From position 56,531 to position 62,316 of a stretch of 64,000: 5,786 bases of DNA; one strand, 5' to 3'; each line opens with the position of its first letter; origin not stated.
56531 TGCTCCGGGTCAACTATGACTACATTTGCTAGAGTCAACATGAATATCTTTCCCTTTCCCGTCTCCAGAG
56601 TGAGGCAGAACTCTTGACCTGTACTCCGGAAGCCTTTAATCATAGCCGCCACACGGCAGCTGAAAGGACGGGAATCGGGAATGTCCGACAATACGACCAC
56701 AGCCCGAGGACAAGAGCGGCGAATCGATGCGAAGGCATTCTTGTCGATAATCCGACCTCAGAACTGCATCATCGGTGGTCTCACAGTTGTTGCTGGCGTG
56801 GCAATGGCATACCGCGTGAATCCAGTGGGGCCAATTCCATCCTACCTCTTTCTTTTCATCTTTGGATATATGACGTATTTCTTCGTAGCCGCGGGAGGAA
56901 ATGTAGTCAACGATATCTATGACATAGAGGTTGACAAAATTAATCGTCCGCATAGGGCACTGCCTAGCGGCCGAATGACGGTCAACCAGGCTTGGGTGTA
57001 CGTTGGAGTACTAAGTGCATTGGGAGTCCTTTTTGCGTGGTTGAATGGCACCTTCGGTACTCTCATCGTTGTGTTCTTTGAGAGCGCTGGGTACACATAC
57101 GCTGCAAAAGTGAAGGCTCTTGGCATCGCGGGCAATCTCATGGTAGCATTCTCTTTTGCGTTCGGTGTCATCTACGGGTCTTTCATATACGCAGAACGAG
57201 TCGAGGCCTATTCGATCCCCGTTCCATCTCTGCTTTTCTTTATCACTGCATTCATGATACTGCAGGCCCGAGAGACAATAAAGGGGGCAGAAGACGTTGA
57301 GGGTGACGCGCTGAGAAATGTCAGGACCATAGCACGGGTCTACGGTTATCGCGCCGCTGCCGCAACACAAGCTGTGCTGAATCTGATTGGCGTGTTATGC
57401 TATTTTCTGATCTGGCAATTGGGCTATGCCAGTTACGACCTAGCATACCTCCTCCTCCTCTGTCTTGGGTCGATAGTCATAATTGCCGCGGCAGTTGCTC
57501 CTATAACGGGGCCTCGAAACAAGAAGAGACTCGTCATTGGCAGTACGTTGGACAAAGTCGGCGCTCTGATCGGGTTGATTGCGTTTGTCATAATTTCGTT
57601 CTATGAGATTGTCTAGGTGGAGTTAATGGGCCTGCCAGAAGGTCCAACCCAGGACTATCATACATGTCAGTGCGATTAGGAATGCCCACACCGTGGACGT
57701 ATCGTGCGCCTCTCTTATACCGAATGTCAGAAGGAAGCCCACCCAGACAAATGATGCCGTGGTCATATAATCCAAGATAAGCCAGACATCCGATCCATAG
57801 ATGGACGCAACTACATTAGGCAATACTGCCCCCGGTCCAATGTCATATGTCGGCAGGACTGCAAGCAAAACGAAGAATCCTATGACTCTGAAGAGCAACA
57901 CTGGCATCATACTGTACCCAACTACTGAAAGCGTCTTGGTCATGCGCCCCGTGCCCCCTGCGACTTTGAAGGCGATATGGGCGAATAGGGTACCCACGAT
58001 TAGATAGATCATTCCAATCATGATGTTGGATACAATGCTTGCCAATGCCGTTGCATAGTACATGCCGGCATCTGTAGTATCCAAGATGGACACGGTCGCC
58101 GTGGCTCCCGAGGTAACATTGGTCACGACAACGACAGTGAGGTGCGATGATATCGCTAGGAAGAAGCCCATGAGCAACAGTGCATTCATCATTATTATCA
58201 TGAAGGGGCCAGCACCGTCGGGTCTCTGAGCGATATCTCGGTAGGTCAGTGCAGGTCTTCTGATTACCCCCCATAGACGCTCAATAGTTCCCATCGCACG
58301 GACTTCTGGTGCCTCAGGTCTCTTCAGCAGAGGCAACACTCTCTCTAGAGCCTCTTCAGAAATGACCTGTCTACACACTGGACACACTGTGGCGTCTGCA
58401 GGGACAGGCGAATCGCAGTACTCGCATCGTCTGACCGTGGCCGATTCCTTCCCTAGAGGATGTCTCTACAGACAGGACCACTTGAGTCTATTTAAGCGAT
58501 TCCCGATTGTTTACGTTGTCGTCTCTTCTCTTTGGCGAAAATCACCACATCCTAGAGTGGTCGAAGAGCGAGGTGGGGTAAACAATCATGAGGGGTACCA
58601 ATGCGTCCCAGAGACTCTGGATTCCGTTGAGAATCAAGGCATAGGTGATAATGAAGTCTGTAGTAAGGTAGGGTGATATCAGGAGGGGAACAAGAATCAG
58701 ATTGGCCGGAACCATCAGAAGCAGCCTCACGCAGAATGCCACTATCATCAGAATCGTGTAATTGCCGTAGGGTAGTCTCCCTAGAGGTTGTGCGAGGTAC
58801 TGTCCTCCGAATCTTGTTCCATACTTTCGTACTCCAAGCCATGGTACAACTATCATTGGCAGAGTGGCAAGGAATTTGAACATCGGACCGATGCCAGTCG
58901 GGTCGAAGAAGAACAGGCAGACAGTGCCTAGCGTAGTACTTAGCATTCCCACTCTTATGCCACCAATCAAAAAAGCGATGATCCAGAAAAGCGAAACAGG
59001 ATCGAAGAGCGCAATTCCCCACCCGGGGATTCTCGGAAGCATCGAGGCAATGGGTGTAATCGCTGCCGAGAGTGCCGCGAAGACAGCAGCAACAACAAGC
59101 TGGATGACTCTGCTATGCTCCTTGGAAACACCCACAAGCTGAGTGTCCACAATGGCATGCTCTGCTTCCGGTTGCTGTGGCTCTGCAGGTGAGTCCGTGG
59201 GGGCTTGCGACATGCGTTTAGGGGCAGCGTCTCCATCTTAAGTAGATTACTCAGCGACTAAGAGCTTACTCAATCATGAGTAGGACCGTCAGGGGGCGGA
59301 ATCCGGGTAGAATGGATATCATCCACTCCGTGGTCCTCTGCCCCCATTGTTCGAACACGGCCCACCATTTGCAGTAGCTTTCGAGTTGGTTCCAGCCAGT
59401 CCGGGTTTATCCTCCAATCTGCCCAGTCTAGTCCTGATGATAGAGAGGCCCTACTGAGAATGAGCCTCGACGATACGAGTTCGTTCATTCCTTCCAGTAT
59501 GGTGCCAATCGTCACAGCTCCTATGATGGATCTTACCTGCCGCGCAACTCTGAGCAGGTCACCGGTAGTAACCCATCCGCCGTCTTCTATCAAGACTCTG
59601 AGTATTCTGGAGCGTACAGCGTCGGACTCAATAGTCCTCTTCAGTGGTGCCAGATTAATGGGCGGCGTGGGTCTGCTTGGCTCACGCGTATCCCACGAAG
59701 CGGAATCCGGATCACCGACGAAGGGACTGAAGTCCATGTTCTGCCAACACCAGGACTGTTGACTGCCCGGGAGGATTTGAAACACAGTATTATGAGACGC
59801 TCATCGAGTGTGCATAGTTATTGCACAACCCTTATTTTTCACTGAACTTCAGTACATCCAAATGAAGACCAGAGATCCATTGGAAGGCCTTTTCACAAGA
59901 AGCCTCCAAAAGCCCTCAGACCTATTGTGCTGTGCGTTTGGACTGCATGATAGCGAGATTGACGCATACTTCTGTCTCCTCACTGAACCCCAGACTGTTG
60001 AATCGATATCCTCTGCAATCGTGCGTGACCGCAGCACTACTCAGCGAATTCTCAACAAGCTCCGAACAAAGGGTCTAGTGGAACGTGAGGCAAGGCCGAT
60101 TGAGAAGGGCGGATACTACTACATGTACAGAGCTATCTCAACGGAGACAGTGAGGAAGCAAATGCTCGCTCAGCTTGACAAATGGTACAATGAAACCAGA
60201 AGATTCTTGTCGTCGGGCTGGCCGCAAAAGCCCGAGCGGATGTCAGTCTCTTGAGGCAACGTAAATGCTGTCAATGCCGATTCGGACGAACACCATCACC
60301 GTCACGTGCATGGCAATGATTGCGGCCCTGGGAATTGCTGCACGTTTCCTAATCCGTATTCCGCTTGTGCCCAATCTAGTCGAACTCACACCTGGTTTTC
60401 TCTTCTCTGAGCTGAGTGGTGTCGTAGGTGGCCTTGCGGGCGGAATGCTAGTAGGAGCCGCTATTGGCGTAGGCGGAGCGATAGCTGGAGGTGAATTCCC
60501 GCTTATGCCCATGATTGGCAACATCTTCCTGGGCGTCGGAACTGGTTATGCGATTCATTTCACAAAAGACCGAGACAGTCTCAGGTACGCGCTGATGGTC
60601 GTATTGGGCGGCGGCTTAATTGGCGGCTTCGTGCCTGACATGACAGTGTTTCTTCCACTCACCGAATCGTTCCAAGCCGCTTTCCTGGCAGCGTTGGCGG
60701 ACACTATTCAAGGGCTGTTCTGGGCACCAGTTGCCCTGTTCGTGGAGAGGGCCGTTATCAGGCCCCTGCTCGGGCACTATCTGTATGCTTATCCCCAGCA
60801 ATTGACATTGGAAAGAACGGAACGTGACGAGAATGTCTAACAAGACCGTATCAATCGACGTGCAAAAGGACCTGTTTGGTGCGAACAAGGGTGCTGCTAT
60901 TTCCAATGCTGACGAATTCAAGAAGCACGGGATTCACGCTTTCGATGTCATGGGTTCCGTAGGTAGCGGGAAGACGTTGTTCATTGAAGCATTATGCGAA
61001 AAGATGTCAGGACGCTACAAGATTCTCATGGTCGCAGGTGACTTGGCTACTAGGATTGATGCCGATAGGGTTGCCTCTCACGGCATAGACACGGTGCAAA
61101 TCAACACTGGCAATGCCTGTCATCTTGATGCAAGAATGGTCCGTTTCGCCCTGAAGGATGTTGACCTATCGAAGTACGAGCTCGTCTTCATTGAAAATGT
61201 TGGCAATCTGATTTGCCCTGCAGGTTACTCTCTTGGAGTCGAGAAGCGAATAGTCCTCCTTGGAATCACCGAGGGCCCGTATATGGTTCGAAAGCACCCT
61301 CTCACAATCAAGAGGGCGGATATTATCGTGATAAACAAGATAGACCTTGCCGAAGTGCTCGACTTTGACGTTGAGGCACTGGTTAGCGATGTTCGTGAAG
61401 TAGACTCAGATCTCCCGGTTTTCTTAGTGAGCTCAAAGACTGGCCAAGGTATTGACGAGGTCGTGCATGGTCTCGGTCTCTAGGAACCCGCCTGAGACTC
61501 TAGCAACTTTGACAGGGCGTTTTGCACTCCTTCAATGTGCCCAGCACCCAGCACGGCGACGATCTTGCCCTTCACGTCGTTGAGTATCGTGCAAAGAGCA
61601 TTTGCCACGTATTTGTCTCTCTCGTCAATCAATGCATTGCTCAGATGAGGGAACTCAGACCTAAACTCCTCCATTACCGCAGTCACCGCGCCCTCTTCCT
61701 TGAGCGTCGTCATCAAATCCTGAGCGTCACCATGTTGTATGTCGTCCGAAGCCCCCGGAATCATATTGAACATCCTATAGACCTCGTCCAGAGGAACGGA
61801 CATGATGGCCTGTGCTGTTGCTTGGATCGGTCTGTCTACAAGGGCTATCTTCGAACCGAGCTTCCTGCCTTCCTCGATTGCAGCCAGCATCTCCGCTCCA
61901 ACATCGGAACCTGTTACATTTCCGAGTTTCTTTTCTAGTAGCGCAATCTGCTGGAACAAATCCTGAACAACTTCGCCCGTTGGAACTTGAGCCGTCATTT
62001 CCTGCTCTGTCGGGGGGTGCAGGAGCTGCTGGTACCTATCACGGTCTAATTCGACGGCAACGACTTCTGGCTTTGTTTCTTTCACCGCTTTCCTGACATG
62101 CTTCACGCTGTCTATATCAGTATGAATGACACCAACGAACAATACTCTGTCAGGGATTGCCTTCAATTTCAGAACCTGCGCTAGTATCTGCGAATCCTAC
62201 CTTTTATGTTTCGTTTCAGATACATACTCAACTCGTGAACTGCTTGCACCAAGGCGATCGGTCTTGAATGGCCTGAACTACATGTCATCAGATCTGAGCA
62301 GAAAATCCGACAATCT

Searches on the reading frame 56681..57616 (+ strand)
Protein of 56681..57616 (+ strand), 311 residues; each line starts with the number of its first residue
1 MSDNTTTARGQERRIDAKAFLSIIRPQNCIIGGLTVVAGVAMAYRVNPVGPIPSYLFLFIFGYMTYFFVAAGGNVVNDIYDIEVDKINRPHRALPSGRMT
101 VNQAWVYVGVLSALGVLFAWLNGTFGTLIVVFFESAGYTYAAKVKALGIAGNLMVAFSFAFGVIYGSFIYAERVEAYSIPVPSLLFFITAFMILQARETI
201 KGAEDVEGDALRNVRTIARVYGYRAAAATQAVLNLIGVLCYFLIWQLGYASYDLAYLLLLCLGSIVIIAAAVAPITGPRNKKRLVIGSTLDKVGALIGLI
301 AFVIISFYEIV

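Call 30: search_protein_families(library=pfam, proteins=[window:56681-57616:+], max_evalue=0.0001)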
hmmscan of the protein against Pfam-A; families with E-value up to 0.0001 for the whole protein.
window:56681-57616:+ (311 aa): 1 family
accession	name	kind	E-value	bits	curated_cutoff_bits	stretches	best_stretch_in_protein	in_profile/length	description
PF01040.23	UbiA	-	1.3e-31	110.2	34.2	1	35-277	4-237/250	UbiA prenyltransferase family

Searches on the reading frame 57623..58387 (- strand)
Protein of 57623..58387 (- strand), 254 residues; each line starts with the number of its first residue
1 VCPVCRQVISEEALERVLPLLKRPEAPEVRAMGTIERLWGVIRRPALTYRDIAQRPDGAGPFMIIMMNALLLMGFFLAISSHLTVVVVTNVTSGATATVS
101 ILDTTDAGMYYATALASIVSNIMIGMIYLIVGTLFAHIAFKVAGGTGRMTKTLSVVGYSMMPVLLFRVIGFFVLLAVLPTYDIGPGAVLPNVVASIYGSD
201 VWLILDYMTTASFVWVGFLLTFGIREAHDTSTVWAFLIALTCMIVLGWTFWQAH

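Call 77: search_protein_families(library=pfam, proteins=[window:57623-58387:-], max_evalue=0.001)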
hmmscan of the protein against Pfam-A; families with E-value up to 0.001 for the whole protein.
window:57623-58387:- (254 aa): 1 family
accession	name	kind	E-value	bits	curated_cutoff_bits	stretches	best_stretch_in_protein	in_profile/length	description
PF04893.22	Yip1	-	7.7e-21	75.2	28.6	1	39-248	1-168/173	Yip1 domain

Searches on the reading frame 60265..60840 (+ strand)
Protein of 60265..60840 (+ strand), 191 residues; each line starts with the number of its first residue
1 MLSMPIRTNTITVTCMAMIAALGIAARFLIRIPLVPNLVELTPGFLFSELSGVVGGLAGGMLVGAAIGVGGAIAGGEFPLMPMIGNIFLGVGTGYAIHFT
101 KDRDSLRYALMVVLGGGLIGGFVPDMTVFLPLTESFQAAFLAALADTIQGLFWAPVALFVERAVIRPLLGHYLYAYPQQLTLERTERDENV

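Call 77: search_protein_families(library=pfam, proteins=[window:60265-60840:+], max_evalue=0.001)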
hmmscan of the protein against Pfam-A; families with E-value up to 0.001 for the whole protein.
window:60265-60840:+ (191 aa): 1 family
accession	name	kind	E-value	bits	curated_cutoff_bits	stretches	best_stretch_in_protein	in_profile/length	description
PF07155.17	ECF-ribofla_trS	-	0.00064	20.2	26.7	1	9-158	3-164/172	ECF-type riboflavin transporter, S component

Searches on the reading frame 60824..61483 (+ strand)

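Call 77: search_protein_families(library=pfam, proteins=[window:60824-61483:+], max_evalue=0.001)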
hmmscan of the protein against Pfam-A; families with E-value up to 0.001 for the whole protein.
window:60824-61483:+ (219 aa): 3 families
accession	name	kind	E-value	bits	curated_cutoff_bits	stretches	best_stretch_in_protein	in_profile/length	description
PF02492.25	cobW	-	3.5e-19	69.5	20.7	1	42-199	5-178/180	CobW/HypB/UreG, nucleotide-binding domain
PF00009.33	GTP_EFTU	-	1.4e-05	25.2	26.5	0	166-214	124-179/188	Elongation factor Tu GTP binding domain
PF03193.22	RsgA_GTPase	-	0.00043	20.6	30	0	167-215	57-102/174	RsgA GTPase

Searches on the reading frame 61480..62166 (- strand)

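Call 77: search_protein_families(library=pfam, proteins=[window:61480-62166:-], max_evalue=0.001)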
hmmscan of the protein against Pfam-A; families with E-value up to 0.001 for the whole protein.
window:61480-62166:- (228 aa): 1 family
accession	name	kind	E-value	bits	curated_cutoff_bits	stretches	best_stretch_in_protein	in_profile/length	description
PF01963.22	TraB_PrgY_gumN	-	1.6e-20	74.5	26.8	1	9-221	13-254/263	TraB/PrgY/gumN family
